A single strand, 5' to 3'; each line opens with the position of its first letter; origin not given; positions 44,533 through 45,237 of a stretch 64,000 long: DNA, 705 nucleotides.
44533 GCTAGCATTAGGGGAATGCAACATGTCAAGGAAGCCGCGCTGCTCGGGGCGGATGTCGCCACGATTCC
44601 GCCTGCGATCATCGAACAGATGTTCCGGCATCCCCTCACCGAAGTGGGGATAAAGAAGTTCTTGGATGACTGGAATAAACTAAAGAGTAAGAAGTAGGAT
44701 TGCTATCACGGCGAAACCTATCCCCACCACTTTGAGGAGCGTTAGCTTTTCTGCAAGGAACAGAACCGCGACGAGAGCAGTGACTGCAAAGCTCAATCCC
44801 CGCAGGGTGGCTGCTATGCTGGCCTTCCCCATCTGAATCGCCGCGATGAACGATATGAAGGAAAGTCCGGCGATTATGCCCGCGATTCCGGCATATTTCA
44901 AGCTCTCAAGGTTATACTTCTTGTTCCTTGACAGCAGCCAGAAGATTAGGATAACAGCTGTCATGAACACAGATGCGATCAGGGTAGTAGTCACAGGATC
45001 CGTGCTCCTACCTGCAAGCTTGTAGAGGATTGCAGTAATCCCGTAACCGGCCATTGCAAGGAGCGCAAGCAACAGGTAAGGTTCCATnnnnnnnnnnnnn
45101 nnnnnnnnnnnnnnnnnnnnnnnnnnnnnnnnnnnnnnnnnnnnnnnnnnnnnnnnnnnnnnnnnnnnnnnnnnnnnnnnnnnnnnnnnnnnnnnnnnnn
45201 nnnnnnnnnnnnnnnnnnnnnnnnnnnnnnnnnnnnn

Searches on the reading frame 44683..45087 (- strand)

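Call 80: search_protein_families(library=pfam, proteins=[window:44683-45087:-], max_evalue=0.0001)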
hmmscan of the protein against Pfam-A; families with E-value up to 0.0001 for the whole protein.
window:44683-45087:- (135 aa): 1 family
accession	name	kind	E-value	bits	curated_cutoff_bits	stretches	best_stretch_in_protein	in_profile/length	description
PF00892.27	EamA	-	8.8e-20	71.8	28.2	1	5-134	4-134/135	EamA-like transporter family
